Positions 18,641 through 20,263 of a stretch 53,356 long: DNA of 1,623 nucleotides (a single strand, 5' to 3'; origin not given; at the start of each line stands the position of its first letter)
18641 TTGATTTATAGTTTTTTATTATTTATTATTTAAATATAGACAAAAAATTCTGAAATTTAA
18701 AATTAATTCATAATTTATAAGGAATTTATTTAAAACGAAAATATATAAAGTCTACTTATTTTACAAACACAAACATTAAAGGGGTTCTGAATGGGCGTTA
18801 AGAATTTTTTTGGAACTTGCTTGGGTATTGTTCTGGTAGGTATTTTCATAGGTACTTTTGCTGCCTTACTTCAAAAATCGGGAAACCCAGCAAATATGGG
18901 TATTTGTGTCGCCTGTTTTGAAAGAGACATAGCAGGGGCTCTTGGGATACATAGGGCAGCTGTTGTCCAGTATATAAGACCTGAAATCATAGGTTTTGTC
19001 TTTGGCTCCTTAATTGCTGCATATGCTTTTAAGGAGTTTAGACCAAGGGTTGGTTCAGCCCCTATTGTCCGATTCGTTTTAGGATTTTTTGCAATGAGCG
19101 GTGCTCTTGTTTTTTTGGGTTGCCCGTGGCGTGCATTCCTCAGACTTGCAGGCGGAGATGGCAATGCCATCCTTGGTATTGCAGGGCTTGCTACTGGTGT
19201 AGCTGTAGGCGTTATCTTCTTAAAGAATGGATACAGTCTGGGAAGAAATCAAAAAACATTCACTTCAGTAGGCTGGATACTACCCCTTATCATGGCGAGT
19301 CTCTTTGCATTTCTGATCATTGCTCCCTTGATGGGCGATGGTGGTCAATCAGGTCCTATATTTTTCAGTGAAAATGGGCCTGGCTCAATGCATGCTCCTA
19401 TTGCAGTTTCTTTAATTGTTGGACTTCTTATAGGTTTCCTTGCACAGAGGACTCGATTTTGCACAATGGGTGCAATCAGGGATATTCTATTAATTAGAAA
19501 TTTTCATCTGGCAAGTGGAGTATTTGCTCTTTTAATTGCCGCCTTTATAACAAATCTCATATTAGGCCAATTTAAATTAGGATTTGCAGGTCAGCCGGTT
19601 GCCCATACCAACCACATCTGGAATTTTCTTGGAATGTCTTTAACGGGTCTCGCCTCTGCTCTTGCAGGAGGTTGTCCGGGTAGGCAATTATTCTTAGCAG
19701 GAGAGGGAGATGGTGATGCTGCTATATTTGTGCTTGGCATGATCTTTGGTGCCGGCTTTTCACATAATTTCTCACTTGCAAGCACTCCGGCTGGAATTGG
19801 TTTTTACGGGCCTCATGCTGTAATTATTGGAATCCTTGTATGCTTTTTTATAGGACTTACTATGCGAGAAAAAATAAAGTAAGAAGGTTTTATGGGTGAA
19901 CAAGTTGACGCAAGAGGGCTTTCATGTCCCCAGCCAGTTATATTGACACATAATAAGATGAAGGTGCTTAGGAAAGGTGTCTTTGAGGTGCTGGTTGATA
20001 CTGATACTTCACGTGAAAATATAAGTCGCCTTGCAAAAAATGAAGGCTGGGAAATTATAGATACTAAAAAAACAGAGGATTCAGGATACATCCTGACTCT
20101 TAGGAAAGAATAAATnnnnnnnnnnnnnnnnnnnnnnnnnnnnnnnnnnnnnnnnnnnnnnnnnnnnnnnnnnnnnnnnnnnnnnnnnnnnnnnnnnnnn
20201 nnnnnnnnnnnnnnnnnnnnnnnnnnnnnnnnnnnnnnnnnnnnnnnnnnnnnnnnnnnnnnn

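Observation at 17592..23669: Compact selenium-utilisation cluster with two uncharacterised members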

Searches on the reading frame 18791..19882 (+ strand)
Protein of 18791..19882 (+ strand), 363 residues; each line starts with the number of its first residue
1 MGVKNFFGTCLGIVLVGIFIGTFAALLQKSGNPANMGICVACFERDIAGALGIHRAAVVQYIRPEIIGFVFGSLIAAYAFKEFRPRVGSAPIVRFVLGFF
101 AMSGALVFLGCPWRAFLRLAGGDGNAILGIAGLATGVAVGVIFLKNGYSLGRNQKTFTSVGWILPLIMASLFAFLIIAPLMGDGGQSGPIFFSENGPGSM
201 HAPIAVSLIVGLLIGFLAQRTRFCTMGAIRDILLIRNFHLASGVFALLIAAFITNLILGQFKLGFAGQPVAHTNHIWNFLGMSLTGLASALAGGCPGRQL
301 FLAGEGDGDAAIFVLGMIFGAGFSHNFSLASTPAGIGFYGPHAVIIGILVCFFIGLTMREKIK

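Call 4: search_protein_families(library=pfam, proteins=[window:18791-19882:+], max_evalue=0.01)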
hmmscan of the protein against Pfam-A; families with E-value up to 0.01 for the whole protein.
window:18791-19882:+ (363 aa): 1 family
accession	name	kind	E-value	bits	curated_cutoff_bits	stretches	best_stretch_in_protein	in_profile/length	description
PF04143.19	Sulf_transp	-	9.3e-12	45.5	27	2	220-332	1-111/310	Sulphur transport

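Call 5: search_protein_families(library=ncbifam, proteins=[window:18791-19882:+], max_evalue=0.01)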
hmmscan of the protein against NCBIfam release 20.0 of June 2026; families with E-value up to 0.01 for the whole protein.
window:18791-19882:+ (363 aa): 4 families
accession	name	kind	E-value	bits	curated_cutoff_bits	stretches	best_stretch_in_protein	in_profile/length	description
TIGR04112.1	seleno_YedE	equivalog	1e-147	491.7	200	1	13-355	2-336/337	YedE family putative selenium transporter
NF052577.1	ThSTportTsuASprch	equivalog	1.4e-11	44.4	400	2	206-312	4-108/330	thiosulfate transporter TsuA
NF041049.1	thio_trans_TsuA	exception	3.3e-08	33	645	1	204-310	4-108/348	thiosulfate utilization transporter TsuA/YeeE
NF033796.1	selen_YedE_FdhT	exception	4.7e-05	22.7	350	1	201-322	213-330/387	selenium metabolism membrane protein YedE/FdhT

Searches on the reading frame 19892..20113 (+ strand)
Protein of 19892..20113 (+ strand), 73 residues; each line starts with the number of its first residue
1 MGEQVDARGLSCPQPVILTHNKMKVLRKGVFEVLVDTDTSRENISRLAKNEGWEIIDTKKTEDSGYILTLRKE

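Call 4: search_protein_families(library=pfam, proteins=[window:19892-20113:+], max_evalue=0.01)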
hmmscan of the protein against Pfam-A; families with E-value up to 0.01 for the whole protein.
window:19892-20113:+ (73 aa): 1 family
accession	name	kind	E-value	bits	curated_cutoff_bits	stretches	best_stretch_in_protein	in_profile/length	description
PF01206.22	TusA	-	1.1e-17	64.1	28.6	1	4-72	2-70/70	Sulfurtransferase TusA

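Call 5: search_protein_families(library=ncbifam, proteins=[window:19892-20113:+], max_evalue=0.01)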
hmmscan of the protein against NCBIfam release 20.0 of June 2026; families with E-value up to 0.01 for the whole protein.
window:19892-20113:+ (73 aa): 4 families
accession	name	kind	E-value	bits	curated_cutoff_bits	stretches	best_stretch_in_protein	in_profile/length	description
TIGR03527.1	selenium_YedF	equivalog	7.4e-15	55.3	110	1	5-71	1-67/194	sulfurtransferase-like selenium metabolism protein YedF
NF008242.0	PRK11018.1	equivalog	1.1e-08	34.6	79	1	4-61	10-68/78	sulfurtransferase-like selenium metabolism protein YedF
NF001423.0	PRK00299.1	equivalog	1.8e-06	27.7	78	1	3-72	10-79/82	sulfurtransferase TusA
NF041048.1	TusA_like_YeeD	exception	0.0002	21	147.5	1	7-72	6-72/72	thiosulfate utilization sulfurtransferase TsuB/YeeD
